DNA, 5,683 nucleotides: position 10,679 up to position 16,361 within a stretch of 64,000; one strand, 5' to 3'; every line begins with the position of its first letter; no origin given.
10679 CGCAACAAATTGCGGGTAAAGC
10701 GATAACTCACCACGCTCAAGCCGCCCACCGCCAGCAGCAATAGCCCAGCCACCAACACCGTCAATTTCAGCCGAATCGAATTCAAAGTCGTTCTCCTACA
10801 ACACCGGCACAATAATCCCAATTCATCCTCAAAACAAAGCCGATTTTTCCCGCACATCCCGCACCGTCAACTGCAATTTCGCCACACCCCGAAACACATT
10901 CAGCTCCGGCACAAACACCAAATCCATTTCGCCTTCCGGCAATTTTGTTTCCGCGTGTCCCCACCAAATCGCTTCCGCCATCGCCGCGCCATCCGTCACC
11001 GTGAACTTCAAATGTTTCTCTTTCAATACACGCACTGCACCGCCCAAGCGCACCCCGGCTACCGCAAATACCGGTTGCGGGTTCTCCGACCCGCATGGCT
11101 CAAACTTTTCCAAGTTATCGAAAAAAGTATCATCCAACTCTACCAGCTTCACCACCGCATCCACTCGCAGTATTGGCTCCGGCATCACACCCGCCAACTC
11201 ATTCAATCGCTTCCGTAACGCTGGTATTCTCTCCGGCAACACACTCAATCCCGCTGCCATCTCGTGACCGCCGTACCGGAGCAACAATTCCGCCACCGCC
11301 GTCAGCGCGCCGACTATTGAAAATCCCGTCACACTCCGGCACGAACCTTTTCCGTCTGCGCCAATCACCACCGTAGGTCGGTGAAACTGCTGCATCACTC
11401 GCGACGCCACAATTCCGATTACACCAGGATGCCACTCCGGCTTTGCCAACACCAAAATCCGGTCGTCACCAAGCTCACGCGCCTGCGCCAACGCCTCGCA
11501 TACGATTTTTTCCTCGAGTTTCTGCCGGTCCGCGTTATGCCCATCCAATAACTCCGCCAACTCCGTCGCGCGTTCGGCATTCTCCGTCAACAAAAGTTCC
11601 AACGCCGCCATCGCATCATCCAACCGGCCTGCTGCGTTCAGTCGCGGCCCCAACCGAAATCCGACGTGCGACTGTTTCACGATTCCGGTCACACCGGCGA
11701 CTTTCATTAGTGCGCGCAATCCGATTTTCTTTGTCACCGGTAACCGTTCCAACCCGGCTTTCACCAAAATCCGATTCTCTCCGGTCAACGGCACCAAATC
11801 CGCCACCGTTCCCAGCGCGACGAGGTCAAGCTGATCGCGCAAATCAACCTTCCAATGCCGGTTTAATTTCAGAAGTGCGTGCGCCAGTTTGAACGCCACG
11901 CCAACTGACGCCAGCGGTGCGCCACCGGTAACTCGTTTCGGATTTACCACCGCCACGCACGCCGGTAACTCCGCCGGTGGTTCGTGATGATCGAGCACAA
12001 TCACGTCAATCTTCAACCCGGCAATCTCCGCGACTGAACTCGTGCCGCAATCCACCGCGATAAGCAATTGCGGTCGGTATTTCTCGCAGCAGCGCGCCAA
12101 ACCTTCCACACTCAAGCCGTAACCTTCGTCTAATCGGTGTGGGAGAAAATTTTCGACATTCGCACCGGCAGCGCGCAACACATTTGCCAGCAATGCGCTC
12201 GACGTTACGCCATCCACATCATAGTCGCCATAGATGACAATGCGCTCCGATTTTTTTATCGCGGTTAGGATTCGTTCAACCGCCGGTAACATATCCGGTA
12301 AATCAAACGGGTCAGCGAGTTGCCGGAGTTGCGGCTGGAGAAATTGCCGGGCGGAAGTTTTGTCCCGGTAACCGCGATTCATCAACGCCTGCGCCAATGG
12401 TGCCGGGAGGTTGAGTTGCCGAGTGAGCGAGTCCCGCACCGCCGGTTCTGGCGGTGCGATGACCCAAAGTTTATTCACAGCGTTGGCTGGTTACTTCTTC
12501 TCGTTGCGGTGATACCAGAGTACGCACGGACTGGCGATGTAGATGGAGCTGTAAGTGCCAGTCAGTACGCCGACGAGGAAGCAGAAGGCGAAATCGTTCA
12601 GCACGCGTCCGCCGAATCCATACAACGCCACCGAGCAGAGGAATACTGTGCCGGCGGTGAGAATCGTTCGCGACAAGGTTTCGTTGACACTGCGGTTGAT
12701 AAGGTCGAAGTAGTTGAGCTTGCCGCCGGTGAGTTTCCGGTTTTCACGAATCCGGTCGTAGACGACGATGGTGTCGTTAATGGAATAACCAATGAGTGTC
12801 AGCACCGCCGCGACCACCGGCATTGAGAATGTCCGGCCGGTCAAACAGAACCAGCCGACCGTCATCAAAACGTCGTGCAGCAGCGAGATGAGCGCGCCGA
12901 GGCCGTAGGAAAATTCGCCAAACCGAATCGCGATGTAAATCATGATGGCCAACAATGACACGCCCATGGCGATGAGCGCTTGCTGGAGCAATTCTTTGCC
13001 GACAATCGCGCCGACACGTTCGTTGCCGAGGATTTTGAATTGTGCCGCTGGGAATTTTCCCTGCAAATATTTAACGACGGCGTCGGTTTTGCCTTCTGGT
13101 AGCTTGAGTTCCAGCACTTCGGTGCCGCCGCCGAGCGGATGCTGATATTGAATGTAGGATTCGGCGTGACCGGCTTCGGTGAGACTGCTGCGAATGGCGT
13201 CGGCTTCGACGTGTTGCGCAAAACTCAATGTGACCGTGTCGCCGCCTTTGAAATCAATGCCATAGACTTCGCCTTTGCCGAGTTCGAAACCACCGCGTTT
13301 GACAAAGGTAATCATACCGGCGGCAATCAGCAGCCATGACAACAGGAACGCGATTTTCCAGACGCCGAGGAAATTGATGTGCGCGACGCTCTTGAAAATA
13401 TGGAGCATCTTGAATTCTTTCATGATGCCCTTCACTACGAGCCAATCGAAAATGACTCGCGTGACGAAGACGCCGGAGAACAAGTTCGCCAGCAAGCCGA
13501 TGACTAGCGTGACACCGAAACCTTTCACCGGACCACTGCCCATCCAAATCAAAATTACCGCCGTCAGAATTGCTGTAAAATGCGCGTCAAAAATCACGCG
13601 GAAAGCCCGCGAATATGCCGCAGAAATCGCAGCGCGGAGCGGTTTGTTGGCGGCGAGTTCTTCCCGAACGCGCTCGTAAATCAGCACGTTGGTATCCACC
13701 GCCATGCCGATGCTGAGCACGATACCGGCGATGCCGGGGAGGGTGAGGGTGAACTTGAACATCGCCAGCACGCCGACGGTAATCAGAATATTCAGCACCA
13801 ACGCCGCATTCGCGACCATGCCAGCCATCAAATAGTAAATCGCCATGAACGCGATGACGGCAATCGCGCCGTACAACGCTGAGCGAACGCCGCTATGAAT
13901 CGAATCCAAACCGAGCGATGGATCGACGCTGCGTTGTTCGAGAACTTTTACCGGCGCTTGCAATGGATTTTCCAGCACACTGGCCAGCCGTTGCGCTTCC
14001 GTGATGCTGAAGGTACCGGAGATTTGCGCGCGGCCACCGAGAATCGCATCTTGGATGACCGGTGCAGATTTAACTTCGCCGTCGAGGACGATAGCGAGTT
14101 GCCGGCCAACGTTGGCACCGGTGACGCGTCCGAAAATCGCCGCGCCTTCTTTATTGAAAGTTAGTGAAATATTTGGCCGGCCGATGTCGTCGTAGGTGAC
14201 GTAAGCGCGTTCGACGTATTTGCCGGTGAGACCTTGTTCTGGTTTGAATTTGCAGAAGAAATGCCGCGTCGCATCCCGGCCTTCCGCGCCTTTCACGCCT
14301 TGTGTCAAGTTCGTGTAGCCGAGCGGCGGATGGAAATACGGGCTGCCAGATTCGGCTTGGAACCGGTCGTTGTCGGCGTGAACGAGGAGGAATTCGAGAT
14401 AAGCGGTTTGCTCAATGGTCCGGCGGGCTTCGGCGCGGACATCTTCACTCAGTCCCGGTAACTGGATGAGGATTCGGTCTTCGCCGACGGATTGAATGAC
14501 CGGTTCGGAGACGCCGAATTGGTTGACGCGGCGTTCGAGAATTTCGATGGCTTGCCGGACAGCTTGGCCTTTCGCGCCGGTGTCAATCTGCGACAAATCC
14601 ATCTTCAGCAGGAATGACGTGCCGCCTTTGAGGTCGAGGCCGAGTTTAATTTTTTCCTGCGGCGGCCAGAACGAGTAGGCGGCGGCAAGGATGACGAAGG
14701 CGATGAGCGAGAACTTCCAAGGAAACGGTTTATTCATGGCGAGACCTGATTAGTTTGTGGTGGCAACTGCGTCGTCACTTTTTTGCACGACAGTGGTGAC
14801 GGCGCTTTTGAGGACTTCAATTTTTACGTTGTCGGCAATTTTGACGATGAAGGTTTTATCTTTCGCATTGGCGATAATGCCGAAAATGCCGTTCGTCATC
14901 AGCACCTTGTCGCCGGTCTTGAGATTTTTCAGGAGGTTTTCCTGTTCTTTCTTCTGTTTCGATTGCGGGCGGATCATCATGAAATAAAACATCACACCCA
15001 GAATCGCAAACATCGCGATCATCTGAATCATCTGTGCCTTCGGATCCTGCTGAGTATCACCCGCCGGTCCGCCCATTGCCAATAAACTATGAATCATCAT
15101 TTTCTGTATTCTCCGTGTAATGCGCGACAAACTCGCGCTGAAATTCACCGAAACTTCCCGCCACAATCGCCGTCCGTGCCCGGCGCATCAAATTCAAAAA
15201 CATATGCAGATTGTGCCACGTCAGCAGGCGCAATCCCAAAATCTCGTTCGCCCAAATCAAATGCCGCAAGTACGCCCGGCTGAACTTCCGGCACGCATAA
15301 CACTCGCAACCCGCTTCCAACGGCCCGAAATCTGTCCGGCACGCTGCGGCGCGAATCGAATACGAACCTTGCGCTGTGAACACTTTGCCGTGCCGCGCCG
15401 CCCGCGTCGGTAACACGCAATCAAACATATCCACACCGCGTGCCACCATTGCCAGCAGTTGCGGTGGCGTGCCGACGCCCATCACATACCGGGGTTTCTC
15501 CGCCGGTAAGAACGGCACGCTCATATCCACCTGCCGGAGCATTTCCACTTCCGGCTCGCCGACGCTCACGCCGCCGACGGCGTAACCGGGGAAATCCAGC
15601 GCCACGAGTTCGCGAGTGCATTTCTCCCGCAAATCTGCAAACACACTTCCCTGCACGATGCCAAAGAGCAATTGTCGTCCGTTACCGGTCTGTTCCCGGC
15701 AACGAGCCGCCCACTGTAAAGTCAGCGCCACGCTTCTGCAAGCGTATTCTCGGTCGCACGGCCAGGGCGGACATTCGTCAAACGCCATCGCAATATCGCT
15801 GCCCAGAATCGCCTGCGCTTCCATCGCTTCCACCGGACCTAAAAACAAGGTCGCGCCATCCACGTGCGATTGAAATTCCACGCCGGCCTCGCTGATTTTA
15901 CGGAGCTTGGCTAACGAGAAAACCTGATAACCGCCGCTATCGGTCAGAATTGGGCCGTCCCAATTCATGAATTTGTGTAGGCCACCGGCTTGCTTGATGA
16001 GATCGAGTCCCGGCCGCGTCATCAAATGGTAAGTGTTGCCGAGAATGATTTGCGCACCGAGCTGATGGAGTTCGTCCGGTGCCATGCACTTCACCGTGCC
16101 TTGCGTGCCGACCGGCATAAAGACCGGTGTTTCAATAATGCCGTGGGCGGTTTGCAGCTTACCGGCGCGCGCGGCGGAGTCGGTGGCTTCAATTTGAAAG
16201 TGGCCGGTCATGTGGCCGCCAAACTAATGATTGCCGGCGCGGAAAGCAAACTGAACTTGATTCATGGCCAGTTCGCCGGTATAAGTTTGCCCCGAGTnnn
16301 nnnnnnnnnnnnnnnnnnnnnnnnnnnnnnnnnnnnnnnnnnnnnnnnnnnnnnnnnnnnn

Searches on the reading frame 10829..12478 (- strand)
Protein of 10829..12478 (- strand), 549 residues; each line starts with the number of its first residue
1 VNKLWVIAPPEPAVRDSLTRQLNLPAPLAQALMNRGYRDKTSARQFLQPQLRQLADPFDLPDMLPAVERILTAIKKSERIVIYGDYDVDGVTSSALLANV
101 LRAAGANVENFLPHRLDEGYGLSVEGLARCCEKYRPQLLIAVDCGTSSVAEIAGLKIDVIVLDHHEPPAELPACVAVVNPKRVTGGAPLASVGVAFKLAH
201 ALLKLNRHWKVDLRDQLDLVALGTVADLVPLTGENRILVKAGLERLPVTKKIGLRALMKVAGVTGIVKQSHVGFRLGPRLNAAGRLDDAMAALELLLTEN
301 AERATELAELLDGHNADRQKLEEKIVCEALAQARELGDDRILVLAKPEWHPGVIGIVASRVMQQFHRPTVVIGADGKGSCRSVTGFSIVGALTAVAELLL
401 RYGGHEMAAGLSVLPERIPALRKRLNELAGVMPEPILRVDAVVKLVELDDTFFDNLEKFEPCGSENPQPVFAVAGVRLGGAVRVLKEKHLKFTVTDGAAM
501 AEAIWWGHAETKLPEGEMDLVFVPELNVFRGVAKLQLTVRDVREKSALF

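Call 8: search_protein_families(library=pfam, proteins=[window:10829-12478:-], max_evalue=0.001)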
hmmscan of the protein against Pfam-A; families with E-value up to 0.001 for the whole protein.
window:10829-12478:- (549 aa): 3 families
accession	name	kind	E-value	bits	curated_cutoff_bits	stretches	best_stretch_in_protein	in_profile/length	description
PF01368.27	DHH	-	4.8e-24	85.5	28.1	1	79-224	1-125/125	DHH family, N-terminal domain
PF17768.7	RecJ_OB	-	7.1e-24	84.4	27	1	439-541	1-107/107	RecJ OB domain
PF02272.25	DHHA1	-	1.2e-13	51.8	25.9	1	339-428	2-99/102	DHHA1 domain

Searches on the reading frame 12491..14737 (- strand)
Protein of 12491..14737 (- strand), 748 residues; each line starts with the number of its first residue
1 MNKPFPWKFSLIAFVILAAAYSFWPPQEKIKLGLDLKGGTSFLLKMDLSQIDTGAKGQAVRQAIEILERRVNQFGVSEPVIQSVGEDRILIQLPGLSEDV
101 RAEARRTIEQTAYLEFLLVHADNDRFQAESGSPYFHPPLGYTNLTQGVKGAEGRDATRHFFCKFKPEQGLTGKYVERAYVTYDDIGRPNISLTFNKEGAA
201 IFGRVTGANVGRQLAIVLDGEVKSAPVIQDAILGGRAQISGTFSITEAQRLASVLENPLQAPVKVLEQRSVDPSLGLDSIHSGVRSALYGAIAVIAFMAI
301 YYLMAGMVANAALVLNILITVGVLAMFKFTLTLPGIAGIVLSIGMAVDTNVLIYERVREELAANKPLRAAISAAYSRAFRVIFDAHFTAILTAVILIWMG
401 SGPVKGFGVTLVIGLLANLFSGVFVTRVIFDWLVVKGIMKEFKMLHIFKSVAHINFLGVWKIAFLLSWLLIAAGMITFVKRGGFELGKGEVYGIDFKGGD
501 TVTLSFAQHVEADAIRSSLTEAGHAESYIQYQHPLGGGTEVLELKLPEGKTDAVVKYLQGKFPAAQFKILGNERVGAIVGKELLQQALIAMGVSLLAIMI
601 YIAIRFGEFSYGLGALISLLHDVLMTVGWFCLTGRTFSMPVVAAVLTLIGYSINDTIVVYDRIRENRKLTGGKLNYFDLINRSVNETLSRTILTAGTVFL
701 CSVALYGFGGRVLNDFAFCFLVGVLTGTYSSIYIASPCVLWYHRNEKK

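Call 8: search_protein_families(library=pfam, proteins=[window:12491-14737:-], max_evalue=0.001)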
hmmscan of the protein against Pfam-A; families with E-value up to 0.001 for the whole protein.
window:12491-14737:- (748 aa): 6 families
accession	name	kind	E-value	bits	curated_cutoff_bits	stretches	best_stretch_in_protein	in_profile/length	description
PF02355.23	SecD_SecF_C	-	5.7e-78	261.1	20.5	2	566-744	12-188/189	Protein export membrane protein SecD/SecF, C-terminal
PF22599.2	SecDF_P1_head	-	2.2e-28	98.9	27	1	163-256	14-108/114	SecDF, P1 head subdomain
PF21760.3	SecD_1st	-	1.6e-21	75.9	27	1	60-120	1-59/60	Protein translocase subunit SecDF, P1 domain, N-terminal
PF07549.19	Sec_GG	-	1.1e-06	28.4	20.3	0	30-47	8-25/28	SecD/SecF GG Motif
PF00873.25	ACR_tran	-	0.00019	19.7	28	1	279-435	329-491/1021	AcrB/AcrD/AcrF family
PF03176.21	MMPL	-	0.00044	19.7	20.5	1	296-420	170-289/333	MMPL family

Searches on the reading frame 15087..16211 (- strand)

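Call 8: search_protein_families(library=pfam, proteins=[window:15087-16211:-], max_evalue=0.001)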
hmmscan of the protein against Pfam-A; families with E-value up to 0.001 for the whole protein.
window:15087-16211:- (374 aa): 1 family
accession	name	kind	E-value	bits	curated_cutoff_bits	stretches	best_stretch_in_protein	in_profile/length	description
PF01702.25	TGT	-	2.8e-159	530.4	26.3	1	13-366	2-356/357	Queuine tRNA-ribosyltransferase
